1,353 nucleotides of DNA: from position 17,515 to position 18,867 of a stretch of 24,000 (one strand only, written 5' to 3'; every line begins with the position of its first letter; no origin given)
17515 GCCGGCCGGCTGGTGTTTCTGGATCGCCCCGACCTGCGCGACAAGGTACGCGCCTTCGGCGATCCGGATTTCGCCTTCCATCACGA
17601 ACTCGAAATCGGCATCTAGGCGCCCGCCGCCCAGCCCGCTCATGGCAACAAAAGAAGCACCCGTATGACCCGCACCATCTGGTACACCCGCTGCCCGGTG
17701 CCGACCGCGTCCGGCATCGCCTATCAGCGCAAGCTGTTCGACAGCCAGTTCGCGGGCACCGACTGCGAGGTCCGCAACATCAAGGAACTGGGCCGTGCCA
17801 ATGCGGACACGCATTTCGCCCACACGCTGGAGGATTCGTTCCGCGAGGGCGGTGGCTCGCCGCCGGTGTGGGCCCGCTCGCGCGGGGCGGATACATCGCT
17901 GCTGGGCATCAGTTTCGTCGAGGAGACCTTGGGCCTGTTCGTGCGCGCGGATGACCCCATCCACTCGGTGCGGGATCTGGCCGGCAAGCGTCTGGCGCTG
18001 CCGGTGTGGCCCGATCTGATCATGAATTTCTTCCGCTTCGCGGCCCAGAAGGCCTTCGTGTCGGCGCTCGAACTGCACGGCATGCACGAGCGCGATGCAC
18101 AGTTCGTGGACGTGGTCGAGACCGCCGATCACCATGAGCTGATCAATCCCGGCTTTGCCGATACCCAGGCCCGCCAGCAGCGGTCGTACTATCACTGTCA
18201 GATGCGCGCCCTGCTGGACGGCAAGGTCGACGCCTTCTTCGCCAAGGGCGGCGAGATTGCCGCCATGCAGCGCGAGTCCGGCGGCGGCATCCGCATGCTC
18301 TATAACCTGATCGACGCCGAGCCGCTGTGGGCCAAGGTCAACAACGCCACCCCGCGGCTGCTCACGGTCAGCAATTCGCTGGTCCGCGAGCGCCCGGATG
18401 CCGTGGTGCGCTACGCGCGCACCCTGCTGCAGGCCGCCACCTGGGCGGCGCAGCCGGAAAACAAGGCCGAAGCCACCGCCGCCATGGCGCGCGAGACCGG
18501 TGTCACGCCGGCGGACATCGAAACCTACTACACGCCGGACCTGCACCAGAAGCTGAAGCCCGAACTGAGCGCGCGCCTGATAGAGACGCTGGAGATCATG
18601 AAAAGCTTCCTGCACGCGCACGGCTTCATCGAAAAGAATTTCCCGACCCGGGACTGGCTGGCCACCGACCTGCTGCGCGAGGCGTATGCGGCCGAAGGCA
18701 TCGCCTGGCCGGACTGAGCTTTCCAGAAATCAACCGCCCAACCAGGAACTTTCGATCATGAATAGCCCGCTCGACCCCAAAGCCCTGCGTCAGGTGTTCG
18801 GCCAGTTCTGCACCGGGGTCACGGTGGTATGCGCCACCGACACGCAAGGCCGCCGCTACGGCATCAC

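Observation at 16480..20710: Compact uncharacterised catabolic module: NicX/M29-like, DszB-like, flavin reductase and SRPBCC genes convergent with a BphC-like dioxygenase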

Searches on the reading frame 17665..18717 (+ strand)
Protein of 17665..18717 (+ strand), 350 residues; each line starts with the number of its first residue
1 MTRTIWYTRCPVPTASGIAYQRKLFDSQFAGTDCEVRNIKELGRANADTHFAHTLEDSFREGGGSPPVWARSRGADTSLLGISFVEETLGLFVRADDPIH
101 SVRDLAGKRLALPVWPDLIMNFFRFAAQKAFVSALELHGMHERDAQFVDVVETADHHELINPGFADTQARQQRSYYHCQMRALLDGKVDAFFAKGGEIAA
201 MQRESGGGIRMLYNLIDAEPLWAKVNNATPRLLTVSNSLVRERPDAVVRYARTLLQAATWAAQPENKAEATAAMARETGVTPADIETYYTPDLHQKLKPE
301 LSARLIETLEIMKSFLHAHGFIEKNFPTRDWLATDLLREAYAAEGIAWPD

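Call 5: search_protein_families(library=pfam, proteins=[window:17665-18717:+], max_evalue=0.01)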
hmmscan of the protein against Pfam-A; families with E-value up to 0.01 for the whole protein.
window:17665-18717:+ (350 aa): 2 families
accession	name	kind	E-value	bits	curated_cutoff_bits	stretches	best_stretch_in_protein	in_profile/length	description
PF09084.16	NMT1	-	7.5e-07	29.7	20.5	1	70-116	56-102/216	NMT1/THI5 like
PF13379.11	NMT1_2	-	0.0058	16.9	24.7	1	231-273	208-250/252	NMT1-like family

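Call 6: search_protein_families(library=ncbifam, proteins=[window:17665-18717:+], max_evalue=0.01)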
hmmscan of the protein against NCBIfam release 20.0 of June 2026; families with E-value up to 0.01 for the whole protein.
window:17665-18717:+ (350 aa): 2 families
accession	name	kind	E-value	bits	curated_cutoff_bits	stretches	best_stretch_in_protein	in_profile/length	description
TIGR01728.1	SsuA_fam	subfamily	5.4e-19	68.5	163.5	2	182-337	145-289/290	aliphatic sulfonate ABC transporter substrate-binding protein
TIGR02122.1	TRAP_TAXI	subfamily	0.0008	18.4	84.35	0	82-112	116-146/320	TAXI family TRAP transporter solute-binding subunit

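Call 8: search_solved_structures(query=window:17665-18717:+, max_evalue=1, show_alignments=3)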
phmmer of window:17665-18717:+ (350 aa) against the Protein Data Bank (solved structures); distinct sequences matched with E-value up to 1: 3.
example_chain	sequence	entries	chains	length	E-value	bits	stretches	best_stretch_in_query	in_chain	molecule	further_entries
2de2_A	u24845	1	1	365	5.5e-16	62.1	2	4-112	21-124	DIBENZOTHIOPHENE DESULFURIZATION ENZYME B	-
2de3_A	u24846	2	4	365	1.3e-14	57.6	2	225-339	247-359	DIBENZOTHIOPHENE DESULFURIZATION ENZYME B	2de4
2x26_A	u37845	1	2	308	0.86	12.2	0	62-113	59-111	PERIPLASMIC ALIPHATIC SULPHONATES-BINDING PROTEIN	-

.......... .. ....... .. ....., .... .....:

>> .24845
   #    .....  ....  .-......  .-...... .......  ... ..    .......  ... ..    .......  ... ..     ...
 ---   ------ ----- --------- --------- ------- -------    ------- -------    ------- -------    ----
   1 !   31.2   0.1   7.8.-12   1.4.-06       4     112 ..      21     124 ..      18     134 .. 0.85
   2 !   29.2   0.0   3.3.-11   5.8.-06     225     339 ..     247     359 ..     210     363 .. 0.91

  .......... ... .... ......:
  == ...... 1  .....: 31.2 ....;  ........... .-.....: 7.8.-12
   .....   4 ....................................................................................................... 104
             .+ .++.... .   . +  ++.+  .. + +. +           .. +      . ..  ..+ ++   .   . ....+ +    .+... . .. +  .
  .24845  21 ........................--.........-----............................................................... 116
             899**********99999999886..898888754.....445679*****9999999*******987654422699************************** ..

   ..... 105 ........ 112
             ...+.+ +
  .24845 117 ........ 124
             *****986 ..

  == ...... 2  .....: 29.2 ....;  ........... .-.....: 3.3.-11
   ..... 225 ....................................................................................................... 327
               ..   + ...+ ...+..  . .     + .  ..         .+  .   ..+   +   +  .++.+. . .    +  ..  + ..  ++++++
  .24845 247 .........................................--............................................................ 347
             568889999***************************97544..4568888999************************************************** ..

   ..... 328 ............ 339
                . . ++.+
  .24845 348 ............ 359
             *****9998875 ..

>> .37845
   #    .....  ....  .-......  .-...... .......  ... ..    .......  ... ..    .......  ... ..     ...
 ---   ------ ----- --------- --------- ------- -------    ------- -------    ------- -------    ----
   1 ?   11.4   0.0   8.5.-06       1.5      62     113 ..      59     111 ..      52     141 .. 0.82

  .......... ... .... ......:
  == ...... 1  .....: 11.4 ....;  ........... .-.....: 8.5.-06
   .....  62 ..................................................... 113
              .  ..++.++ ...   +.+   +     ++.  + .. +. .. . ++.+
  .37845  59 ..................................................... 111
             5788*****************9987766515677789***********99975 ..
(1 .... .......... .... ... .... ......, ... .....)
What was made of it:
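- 17665..18717 (+): Gene B: 350-aa cytoplasmic DszB-like enzyme with an NMT1/SsuA-type binding-protein fold. Cys10, His50 and Arg60 align with DszB Cys27, His60 and Arg70 (call 8).
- On DszB-type desulfinase: phmmer against PDB: 2de2 at E=5.5e-16, two stretches covering residues 4-112 and 225-339 (call 8). Cys10, His50, Arg60 and Gly62-Gly63 align with them (call 8).
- Checked: B resembles DszB (call 8).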

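Call 26: find_homologous_proteins(query=window:17665-18717:+)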
Query window:17665-18717:+ (350 aa): 400 proteins with E <= 0.001 among 8000 candidates; the best 120 are listed.
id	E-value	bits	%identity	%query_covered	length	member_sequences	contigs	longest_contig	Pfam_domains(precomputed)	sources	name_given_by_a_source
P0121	2.0e-227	772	95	100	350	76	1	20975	PF09084.17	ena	-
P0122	9.3e-215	731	90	100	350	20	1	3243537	PF09084.17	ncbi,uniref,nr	ncbi:ABC transporter substrate-binding protein [Immundisolibacter cernigliae]|uniref:SsuA/THI5-like 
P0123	7.4e-214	728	90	100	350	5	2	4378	PF09084.17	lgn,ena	-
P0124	2.9e-213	726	90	100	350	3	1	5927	PF09084.17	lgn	-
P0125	2.3e-211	719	90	100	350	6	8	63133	PF09084.17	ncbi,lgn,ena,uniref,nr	ncbi:ABC transporter substrate-binding protein [Immundisolibacter sp.]|uniref:ABC transporter substr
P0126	3.4e-208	709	88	100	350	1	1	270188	PF09084.17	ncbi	ncbi:MAG: ABC transporter substrate-binding protein [Immundisolibacter sp.]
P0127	7.7e-208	708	87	100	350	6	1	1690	PF09084.17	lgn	-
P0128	6.4e-167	573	72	99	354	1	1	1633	PF09084.17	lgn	-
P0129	1.7e-166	572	71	99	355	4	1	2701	-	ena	-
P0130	5.0e-166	570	73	100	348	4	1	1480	-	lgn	-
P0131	8.3e-166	570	71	99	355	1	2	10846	-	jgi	jgi:sulfonate transport system substrate-binding protein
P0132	1.0e-162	559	71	98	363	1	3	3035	PF09084.17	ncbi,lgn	-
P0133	8.3e-162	556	71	99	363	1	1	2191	PF09084.17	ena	-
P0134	1.2e-161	556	72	99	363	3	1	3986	PF09084.17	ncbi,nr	ncbi:MAG: hypothetical protein VX663_08820 [Pseudomonadota bacterium]|nr:hypothetical protein [Pseud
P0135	9.3e-161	553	71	99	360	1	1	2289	PF09084.17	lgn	-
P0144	1.9e-125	437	58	99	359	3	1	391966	PF09084.17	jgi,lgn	jgi:ABC-type nitrate/sulfonate/bicarbonate transport system substrate-binding protein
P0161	5.3e-117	409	55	98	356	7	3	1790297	PF09084.17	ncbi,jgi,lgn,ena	jgi:ABC-type nitrate/sulfonate/bicarbonate transport system substrate-binding protein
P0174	9.0e-109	382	52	99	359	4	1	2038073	PF09084.17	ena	-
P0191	8.9e-103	362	52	98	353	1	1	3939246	PF09084.17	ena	-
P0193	6.5e-102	360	51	98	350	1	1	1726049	PF09084.17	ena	-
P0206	4.7e-100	353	49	99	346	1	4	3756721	PF09084.17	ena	-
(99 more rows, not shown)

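Call 36: find_encoding_contigs(protein=P0144, flank=8000, max_places=1)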
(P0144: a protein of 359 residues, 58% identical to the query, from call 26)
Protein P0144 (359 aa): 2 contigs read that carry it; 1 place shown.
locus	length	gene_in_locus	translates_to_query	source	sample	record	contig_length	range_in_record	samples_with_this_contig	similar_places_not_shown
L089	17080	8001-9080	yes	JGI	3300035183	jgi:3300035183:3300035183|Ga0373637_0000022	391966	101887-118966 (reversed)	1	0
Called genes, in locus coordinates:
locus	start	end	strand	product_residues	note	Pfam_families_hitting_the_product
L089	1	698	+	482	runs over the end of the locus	PF04909:Amidohydro_2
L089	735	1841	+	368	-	PF00296:Bac_luciferase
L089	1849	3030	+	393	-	PF00296:Bac_luciferase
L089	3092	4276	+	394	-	PF00174:Oxidored_molyb, PF03404:Mo-co_dimer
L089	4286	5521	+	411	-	PF02771:Acyl-CoA_dh_N, PF02770:Acyl-CoA_dh_M, PF00441:Acyl-CoA_dh_1, PF08028:Acyl-CoA_dh_2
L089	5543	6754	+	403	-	PF02771:Acyl-CoA_dh_N, PF02770:Acyl-CoA_dh_M, PF00441:Acyl-CoA_dh_1, PF08028:Acyl-CoA_dh_2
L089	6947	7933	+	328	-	PF00296:Bac_luciferase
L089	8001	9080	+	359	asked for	PF09084:NMT1 (faint)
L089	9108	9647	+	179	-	PF00903:Glyoxalase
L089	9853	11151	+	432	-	PF00355:Rieske, PF00848:Ring_hydroxyl_A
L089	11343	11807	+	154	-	PF13577:SnoaL_4, PF00866:Ring_hydroxyl_B (weak)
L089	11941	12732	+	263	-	PF09084:NMT1 (weak)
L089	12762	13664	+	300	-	PF09084:NMT1, PF13379:NMT1_2, PF12974:Phosphonate-bd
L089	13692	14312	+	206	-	PF00857:Isochorismatase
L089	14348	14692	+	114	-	PF07883:Cupin_2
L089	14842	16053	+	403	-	PF00848:Ring_hydroxyl_A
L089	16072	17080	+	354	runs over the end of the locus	PF00355:Rieske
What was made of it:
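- On DszB-type desulfinase: They are present beside the 58%-identical relative in L089 (call 36).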

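Call 37: find_encoding_contigs(protein=P0161, flank=8000, max_places=1)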
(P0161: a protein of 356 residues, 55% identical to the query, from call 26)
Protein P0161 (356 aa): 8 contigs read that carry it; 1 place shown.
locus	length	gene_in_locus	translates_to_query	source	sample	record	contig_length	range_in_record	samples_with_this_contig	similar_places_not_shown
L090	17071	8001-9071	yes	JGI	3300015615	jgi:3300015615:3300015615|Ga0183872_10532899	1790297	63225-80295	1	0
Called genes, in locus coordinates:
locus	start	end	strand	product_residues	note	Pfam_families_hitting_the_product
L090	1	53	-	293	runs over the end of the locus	PF00106:adh_short, PF08659:KR (weak), PF13561:adh_short_C2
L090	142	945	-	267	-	PF00378:ECH_1, PF16113:ECH_2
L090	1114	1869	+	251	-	PF00106:adh_short, PF08659:KR, PF13561:adh_short_C2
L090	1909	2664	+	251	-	PF00106:adh_short, PF08659:KR, PF13561:adh_short_C2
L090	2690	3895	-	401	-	PF02515:CoA_transf_3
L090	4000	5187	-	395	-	PF02515:CoA_transf_3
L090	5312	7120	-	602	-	PF00009:GTP_EFTU, PF03144:GTP_EFTU_D2, PF14492:EFG_III (faint), PF00679:EFG_C, PF06421:LepA_C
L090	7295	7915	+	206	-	PF00857:Isochorismatase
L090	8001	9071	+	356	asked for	PF09084:NMT1 (faint)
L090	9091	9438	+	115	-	PF07883:Cupin_2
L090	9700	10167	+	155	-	PF00011:HSP20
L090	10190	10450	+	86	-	PF06620:DUF1150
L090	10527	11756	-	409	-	PF00083:Sugar_tr (weak), PF07690:MFS_1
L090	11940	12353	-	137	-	PF05099:TerB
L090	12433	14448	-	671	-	PF01209:Ubie_methyltran (weak), PF13489:Methyltransf_23, PF15632:ATPgrasp_Ter (faint), PF08241:Methyltransf_11, PF08242:Methyltransf_12 (weak), PF13649:Methyltransf_25, PF13847:Methyltransf_31, PF07478:Dala_Dala_lig_C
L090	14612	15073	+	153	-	-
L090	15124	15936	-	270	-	PF13622:4HBT_3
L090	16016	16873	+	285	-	PF13452:FAS1_DH_region (faint), PF22622:MFE-2_hydrat-2_N, PF01575:MaoC_dehydratas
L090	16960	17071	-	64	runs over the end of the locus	-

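Call 38: find_encoding_contigs(protein=P0206, flank=8000, max_places=1)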
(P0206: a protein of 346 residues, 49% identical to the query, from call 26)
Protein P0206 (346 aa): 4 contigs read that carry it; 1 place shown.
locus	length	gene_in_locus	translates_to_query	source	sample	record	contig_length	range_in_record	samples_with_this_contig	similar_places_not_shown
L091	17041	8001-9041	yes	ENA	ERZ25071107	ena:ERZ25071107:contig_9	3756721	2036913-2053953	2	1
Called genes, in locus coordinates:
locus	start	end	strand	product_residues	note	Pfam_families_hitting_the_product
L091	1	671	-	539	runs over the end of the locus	PF01019:G_glu_transpept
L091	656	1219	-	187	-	-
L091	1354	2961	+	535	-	PF02776:TPP_enzyme_N, PF00205:TPP_enzyme_M, PF02775:TPP_enzyme_C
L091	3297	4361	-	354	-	PF08240:ADH_N, PF00107:ADH_zinc_N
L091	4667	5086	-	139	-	PF12680:SnoaL_2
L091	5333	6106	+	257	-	PF12146:Hydrolase_4 (weak), PF00561:Abhydrolase_1, PF12697:Abhydrolase_6, PF12695:Abhydrolase_5 (weak)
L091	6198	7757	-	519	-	PF01979:Amidohydro_1, PF07969:Amidohydro_3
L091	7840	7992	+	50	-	-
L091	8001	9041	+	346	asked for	PF09084:NMT1 (faint)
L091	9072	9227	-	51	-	-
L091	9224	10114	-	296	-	PF12911:OppC_N, PF00528:BPD_transp_1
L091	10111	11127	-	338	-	PF19300:BPD_transp_1_N, PF00528:BPD_transp_1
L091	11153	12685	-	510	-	PF00496:SBP_bac_5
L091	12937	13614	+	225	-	PF03070:TENA_THI-4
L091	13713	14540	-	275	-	PF00378:ECH_1, PF16113:ECH_2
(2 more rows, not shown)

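Call 48: find_encoding_contigs(protein=P0174, flank=7000, max_places=1)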
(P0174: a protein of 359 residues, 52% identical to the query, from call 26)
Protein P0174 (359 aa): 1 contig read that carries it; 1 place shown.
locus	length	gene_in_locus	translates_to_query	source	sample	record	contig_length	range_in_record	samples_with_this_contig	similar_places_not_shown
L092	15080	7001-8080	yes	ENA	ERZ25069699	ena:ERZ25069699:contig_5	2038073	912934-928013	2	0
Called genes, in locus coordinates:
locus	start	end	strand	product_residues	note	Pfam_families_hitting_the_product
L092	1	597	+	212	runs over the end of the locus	PF06041:DUF924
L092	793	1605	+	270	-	PF23169:HalD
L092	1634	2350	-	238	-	PF13489:Methyltransf_23, PF07021:MetW (weak), PF13847:Methyltransf_31, PF08241:Methyltransf_11, PF08242:Methyltransf_12, PF13649:Methyltransf_25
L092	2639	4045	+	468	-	PF03972:MmgE_PrpD_N, PF19305:MmgE_PrpD_C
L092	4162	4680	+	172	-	PF19315:MC_hydratase, PF01575:MaoC_dehydratas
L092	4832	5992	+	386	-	PF02771:Acyl-CoA_dh_N, PF02770:Acyl-CoA_dh_M, PF00441:Acyl-CoA_dh_1, PF08028:Acyl-CoA_dh_2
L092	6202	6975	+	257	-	PF12146:Hydrolase_4 (weak), PF00561:Abhydrolase_1, PF12697:Abhydrolase_6, PF12695:Abhydrolase_5 (weak)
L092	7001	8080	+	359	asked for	PF09084:NMT1 (faint)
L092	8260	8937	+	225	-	PF03070:TENA_THI-4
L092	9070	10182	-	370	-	PF01063:Aminotran_4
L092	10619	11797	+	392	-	PF13407:Peripla_BP_4, PF13458:Peripla_BP_6 (weak)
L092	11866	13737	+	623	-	PF00005:ABC_tran, PF13304:AAA_21 (faint), PF00005:ABC_tran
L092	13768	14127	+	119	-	-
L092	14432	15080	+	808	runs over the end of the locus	PF02653:BPD_transp_2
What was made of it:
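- TenA/THI-4 lies next to B relatives (calls 38, 48).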

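Call 49: find_encoding_contigs(protein=P0191, flank=7000, max_places=1)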
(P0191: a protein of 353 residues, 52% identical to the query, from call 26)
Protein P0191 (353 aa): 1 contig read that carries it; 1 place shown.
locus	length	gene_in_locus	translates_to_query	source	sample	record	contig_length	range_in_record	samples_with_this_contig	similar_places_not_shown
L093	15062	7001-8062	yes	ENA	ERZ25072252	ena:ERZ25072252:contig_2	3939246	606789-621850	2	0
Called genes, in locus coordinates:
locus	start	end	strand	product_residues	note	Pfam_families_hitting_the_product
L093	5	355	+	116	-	PF22296:bAvd (weak)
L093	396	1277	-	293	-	PF05685:Uma2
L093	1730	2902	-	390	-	PF03150:CCP_MauG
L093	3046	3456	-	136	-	-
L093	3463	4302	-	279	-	PF04909:Amidohydro_2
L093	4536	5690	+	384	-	PF00355:Rieske, PF00848:Ring_hydroxyl_A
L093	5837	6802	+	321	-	PF00389:2-Hacid_dh, PF02826:2-Hacid_dh_C, PF03446:NAD_binding_2 (weak)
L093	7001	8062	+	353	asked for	PF09084:NMT1 (faint)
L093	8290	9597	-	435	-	PF04422:FrhB_FdhB_N, PF04432:FrhB_FdhB_C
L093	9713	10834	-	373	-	PF00355:Rieske, PF00848:Ring_hydroxyl_A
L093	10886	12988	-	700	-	PF00724:Oxidored_FMN, PF00070:Pyr_redox (faint), PF07992:Pyr_redox_2, PF12831:FAD_oxidored (weak), PF13450:NAD_binding_8 (faint), PF22620:OYE-like_second_a-b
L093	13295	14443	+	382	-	PF02746:MR_MLE_N, PF13378:MR_MLE_C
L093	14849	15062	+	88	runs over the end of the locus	PF01258:zf-dskA_traR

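Call 50: find_encoding_contigs(protein=P0193, flank=7000, max_places=1)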
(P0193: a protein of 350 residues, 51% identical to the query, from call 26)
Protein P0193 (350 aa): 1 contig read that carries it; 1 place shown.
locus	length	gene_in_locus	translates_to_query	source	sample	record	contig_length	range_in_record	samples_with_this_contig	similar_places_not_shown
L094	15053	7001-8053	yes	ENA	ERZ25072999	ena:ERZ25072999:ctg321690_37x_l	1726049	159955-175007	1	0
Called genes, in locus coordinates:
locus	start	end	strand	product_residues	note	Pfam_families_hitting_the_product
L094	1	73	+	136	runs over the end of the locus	PF04266:ASCH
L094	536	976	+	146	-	-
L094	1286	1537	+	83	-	-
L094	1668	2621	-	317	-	PF01063:Aminotran_4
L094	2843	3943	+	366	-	PF02515:CoA_transf_3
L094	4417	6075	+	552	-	PF07719:TPR_2 (faint), PF13181:TPR_8 (faint), PF13424:TPR_12 (faint)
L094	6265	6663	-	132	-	PF01042:Ribonuc_L-PSP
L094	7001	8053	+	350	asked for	PF09084:NMT1 (faint)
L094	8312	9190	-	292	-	PF05721:PhyH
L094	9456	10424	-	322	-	PF00892:EamA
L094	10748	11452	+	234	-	PF00326:Peptidase_S9 (faint), PF12146:Hydrolase_4 (faint), PF01738:DLH, PF02230:Abhydrolase_2 (weak)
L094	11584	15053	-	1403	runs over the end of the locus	PF00082:Peptidase_S8, PF01483:P_proprotein, PF00353:HemolysinCabind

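Call 51: search_protein_families(library=pfam, proteins=[L090:9091-9438:+, L089:9108-9647:+, L092:8260-8937:+, L089:3092-4276:+], max_evalue=0.01)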
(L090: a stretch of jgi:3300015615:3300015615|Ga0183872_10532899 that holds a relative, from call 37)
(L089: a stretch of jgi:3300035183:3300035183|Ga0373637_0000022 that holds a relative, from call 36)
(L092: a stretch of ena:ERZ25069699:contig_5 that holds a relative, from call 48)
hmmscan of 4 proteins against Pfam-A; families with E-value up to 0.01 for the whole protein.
L090:9091-9438:+ (115 aa): 4 families
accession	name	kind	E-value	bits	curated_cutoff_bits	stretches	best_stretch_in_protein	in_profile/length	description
PF07883.17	Cupin_2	-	2.5e-09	37.1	27.2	1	49-93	12-57/70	Cupin domain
PF02311.25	AraC_binding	-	0.00041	20.5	21.1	1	44-93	13-62/135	AraC-like ligand binding domain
PF06719.19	AraC_N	-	0.0015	18.6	24.2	1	37-85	5-53/150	AraC-type transcriptional regulator N-terminus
PF05899.18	Cupin_3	-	0.0017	18.4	23.5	1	60-109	31-74/74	EutQ-like cupin domain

L089:9108-9647:+ (179 aa): 3 families
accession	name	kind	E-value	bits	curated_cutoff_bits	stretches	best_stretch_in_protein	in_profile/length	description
PF00903.31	Glyoxalase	-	2.5e-12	47.7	20.6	1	9-155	2-121/121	Glyoxalase/Bleomycin resistance protein/Dioxygenase superfamily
PF13669.12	Glyoxalase_4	-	0.00041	21.1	27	1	10-128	1-97/109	Glyoxalase/Bleomycin resistance protein/Dioxygenase superfamily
PF22677.2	Ble-like_N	-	0.00061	19.9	24.5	1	11-31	4-24/41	Bleomycin resistance protein-like N-terminal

L092:8260-8937:+ (225 aa): 1 family
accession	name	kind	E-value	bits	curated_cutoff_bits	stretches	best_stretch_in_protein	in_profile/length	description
PF03070.21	TENA_THI-4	-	2.3e-33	116.2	22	1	12-219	1-209/210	TENA/THI-4/PQQC family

L089:3092-4276:+ (394 aa): 2 families
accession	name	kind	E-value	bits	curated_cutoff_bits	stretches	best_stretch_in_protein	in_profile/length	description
PF00174.25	Oxidored_molyb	-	3e-48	164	24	1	58-256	1-167/169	Oxidoreductase molybdopterin binding domain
PF03404.22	Mo-co_dimer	-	3.5e-20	72.9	22.7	1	275-379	2-123/138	Mo-co oxidoreductase dimerisation domain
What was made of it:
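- L089 (58% identical) lies among three luciferase-like and two DszC-like oxygenase genes and a sulfite-oxidase-type Mo enzyme (calls 36, 51).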
